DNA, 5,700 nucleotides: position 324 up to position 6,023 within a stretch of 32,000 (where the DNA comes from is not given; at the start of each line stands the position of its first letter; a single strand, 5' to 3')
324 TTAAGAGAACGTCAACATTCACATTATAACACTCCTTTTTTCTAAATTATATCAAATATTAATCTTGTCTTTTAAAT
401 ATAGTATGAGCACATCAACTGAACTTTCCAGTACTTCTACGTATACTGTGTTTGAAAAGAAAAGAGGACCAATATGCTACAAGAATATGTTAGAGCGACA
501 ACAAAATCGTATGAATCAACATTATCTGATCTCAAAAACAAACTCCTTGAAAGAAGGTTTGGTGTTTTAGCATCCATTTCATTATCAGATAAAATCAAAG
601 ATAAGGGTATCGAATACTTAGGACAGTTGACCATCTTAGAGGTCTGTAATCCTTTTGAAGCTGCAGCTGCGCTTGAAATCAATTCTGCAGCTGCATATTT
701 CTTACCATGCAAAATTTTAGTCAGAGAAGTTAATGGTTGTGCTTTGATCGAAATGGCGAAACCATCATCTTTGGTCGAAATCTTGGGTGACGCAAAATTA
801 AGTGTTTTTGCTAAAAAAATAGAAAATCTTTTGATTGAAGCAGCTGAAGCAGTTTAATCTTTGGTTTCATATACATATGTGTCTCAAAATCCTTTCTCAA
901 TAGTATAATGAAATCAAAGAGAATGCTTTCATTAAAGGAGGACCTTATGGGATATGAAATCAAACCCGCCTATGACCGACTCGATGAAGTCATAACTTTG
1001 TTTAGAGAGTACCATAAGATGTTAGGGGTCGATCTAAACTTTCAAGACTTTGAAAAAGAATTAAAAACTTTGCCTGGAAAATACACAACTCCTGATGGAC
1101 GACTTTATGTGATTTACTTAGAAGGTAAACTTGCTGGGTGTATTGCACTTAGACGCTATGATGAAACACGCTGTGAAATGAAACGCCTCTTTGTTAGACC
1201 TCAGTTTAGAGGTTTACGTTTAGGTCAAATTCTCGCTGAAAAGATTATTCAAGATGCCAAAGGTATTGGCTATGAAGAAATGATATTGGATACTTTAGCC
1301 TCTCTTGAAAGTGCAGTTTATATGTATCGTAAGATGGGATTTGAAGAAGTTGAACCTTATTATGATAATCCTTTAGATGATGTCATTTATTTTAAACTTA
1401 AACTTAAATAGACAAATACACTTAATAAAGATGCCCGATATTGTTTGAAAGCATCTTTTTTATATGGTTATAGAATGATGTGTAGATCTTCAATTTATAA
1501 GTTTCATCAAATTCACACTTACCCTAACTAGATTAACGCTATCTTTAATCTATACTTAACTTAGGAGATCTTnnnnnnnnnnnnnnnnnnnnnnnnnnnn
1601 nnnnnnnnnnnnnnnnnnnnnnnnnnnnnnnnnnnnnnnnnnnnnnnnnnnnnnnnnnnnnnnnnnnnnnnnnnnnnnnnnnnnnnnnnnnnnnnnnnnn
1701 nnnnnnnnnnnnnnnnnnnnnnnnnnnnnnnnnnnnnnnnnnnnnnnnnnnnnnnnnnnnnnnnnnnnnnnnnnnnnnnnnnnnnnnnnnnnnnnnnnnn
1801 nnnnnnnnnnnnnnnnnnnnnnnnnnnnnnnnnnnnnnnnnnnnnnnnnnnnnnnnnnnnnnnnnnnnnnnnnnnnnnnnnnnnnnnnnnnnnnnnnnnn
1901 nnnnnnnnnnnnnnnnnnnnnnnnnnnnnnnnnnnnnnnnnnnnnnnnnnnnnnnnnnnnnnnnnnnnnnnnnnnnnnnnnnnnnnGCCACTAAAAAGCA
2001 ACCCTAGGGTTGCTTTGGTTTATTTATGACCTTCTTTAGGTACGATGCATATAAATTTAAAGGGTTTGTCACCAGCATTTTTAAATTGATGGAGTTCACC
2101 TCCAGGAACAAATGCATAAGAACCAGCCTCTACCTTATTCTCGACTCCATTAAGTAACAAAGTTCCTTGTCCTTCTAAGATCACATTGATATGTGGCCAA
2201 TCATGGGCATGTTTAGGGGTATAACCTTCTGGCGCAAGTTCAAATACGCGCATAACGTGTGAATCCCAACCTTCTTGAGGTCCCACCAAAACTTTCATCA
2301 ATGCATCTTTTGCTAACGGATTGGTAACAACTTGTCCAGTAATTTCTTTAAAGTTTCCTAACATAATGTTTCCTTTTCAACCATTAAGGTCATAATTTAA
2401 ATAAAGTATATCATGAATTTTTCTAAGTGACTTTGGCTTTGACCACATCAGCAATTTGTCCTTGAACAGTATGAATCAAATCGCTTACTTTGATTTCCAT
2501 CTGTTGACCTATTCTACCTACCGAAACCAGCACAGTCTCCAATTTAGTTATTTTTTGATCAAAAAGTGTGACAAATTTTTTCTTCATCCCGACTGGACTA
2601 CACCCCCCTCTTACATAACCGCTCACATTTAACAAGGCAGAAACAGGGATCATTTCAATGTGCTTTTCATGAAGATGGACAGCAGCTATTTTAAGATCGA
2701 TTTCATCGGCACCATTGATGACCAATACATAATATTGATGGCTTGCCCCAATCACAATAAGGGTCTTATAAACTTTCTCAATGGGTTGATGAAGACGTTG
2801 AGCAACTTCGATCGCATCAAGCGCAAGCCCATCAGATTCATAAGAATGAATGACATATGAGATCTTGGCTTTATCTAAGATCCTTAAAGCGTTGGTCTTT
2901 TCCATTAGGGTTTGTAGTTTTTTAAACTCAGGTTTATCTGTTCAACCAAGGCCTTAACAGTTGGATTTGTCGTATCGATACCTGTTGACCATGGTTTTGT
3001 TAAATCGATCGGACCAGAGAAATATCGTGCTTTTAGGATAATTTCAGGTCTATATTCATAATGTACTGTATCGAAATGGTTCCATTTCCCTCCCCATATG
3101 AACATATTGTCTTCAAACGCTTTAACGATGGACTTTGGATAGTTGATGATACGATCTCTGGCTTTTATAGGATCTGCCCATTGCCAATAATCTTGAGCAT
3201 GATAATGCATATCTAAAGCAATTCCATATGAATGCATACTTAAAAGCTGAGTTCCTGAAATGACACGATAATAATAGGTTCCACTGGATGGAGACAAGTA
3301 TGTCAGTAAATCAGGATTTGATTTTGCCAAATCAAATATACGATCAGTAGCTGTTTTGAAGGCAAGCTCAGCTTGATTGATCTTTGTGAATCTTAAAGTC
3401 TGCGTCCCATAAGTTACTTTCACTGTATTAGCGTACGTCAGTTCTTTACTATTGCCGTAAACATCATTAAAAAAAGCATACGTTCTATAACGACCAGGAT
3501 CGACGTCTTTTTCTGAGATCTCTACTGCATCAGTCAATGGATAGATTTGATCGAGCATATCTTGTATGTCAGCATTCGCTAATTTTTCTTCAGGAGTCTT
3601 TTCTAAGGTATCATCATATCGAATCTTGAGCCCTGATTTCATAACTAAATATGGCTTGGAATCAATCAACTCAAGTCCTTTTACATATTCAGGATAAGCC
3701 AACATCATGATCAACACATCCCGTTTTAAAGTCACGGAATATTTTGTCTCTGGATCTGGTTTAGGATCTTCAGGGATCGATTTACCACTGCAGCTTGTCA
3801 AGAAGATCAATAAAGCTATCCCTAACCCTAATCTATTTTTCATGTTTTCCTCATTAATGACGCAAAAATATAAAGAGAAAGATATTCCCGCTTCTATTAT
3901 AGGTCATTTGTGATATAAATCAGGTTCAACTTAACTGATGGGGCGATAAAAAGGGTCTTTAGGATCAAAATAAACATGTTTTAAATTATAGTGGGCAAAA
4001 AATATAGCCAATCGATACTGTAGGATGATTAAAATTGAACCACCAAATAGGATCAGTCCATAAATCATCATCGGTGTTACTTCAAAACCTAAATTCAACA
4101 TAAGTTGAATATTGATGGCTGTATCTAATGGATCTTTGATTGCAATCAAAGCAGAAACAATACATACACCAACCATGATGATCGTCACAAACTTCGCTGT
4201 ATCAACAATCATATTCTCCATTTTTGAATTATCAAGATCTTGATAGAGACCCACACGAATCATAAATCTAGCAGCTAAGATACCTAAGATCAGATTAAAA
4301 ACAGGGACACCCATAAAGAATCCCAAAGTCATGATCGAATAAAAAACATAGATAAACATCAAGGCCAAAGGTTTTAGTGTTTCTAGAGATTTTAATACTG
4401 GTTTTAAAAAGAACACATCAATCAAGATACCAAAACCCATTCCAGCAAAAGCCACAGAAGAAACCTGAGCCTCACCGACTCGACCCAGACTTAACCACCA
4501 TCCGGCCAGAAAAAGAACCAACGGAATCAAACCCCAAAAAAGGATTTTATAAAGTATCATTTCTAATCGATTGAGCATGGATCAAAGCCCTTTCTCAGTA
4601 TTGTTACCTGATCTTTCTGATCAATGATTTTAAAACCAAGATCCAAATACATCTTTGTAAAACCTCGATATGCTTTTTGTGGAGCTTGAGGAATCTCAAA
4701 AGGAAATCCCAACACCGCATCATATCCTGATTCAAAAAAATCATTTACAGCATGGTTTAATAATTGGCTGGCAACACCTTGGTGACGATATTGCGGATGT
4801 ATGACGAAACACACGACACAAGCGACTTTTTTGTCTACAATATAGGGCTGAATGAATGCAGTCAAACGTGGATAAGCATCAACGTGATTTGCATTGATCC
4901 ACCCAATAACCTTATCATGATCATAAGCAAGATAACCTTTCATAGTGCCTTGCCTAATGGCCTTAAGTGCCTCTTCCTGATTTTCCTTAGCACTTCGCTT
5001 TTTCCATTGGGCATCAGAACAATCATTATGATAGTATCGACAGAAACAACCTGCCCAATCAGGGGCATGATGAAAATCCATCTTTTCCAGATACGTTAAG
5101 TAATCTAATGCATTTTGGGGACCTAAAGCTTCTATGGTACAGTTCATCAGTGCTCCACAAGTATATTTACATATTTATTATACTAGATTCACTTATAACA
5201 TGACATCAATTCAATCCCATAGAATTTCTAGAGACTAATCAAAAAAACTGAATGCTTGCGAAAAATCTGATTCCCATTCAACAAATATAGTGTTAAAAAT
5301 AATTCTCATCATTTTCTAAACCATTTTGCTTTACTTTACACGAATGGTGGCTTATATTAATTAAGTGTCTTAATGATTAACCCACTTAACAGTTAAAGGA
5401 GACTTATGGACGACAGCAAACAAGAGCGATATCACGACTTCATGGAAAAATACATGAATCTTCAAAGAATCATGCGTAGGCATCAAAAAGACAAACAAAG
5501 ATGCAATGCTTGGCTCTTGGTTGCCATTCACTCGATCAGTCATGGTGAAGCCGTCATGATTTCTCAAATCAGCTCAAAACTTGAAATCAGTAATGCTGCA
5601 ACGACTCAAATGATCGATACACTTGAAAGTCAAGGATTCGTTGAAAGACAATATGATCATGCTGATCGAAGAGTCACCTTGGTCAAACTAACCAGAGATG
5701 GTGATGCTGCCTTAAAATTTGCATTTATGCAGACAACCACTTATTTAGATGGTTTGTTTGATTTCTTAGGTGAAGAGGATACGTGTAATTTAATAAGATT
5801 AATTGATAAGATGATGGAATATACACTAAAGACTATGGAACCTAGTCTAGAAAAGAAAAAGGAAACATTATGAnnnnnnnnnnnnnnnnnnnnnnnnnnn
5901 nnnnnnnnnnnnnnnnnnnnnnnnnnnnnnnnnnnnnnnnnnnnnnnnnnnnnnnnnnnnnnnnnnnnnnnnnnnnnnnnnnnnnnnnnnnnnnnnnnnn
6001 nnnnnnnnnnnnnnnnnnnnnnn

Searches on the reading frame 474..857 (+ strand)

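Call 5: search_protein_families(library=pfam, proteins=[window:474-857:+], max_evalue=0.001)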
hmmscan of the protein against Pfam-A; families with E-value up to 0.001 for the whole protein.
window:474-857:+ (127 aa): 1 family
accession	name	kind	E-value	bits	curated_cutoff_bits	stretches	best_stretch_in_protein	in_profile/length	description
PF03625.19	DUF302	-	3.1e-13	49.8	23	1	36-97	2-63/63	Domain of unknown function DUF302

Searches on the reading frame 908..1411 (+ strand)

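Call 5: search_protein_families(library=pfam, proteins=[window:908-1411:+], max_evalue=0.001)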
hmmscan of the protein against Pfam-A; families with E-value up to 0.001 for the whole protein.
window:908-1411:+ (167 aa): 5 families
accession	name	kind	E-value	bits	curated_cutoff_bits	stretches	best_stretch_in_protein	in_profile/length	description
PF00583.31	Acetyltransf_1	-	2.3e-17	63.8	20.7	1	51-145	27-116/116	Acetyltransferase (GNAT) family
PF13508.13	Acetyltransf_7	-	2.4e-14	53.9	27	1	63-147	2-84/84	Acetyltransferase (GNAT) domain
PF13673.13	Acetyltransf_10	-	7.8e-11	42.5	23.6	1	57-150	24-112/128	Acetyltransferase (GNAT) domain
PF13480.13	Acetyltransf_6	-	9e-05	23.1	22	1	23-124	29-131/143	Acetyltransferase (GNAT) domain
PF08445.16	FR47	-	0.00049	20.5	22.1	1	88-149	21-81/86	FR47-like protein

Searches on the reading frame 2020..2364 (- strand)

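Call 5: search_protein_families(library=pfam, proteins=[window:2020-2364:-], max_evalue=0.001)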
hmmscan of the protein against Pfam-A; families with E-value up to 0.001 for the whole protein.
window:2020-2364:- (114 aa): 2 families
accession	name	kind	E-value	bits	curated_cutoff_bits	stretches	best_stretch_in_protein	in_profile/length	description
PF07883.17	Cupin_2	-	1e-16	60.8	27.2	1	40-108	2-70/70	Cupin domain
PF02311.25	AraC_binding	-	4.4e-09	36.6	21.1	1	48-107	15-74/135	AraC-like ligand binding domain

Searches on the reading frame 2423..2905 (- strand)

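Call 5: search_protein_families(library=pfam, proteins=[window:2423-2905:-], max_evalue=0.001)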
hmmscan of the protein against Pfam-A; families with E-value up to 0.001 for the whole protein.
window:2423-2905:- (160 aa): 1 family
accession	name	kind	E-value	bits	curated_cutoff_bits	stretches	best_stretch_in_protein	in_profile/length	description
PF04073.20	tRNA_edit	-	3.6e-21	76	25.5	1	30-144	6-121/123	Aminoacyl-tRNA editing domain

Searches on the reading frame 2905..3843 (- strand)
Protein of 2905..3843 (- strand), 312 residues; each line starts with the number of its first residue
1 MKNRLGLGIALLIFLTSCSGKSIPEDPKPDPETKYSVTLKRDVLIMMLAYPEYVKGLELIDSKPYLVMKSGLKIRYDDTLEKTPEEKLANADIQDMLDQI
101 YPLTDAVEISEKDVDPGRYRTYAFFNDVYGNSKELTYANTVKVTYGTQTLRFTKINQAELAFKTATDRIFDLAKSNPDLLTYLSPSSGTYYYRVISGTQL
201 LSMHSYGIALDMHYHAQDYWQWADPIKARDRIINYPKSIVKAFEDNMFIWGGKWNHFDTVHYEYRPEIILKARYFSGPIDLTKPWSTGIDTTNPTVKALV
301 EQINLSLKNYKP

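Call 5: search_protein_families(library=pfam, proteins=[window:2905-3843:-], max_evalue=0.001)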
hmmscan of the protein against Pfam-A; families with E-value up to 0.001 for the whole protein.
window:2905-3843:- (312 aa): 1 family
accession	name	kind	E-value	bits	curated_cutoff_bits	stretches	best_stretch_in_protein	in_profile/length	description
PF13539.11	Peptidase_M15_4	-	2.6e-16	60.4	25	1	197-264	2-70/70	D-alanyl-D-alanine carboxypeptidase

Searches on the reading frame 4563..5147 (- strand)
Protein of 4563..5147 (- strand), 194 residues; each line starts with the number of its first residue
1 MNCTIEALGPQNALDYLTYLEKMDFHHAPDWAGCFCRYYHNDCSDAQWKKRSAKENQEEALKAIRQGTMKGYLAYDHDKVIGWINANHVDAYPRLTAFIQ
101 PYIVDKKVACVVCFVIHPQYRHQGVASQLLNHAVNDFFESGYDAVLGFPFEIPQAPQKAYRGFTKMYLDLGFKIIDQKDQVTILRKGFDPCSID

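Call 5: search_protein_families(library=pfam, proteins=[window:4563-5147:-], max_evalue=0.001)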
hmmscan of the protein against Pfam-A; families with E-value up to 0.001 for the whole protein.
window:4563-5147:- (194 aa): 4 families
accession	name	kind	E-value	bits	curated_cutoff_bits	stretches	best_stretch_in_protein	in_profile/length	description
PF00583.31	Acetyltransf_1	-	7.6e-11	42.8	20.7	1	45-144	13-95/116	Acetyltransferase (GNAT) family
PF13508.13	Acetyltransf_7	-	1.1e-07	32.5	27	1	72-173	6-83/84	Acetyltransferase (GNAT) domain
PF13527.13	Acetyltransf_9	-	4e-06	27.3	25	1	70-153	42-117/127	Acetyltransferase (GNAT) domain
PF13673.13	Acetyltransf_10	-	3.2e-05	24.3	23.6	1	56-139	18-82/128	Acetyltransferase (GNAT) domain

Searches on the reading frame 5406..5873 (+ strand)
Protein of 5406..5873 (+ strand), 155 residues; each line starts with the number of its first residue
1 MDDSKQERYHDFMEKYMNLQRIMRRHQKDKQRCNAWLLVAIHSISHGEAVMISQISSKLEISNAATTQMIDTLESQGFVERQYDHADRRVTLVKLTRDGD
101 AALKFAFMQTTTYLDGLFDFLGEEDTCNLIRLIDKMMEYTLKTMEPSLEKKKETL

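Call 5: search_protein_families(library=pfam, proteins=[window:5406-5873:+], max_evalue=0.001)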
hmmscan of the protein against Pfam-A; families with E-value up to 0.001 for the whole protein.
window:5406-5873:+ (155 aa): 6 families
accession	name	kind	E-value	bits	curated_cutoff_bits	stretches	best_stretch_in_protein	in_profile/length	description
PF01047.28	MarR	-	1.4e-11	44.6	24.6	1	41-90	9-58/59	MarR family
PF13463.12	HTH_27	-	1.8e-08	35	22.2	1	40-99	8-68/68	Winged helix DNA-binding domain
PF13601.12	HTH_34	-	1.4e-06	28.8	27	1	40-104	5-70/80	Winged helix DNA-binding domain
PF01325.25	Fe_dep_repress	-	4.3e-05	24.1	26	1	40-82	12-55/60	Iron dependent repressor, N-terminal DNA binding domain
PF12802.13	MarR_2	-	4.3e-05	24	27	1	44-89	14-60/61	MarR family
PF09339.16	HTH_IclR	-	7.6e-05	22.8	22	1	46-82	15-51/52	IclR helix-turn-helix domain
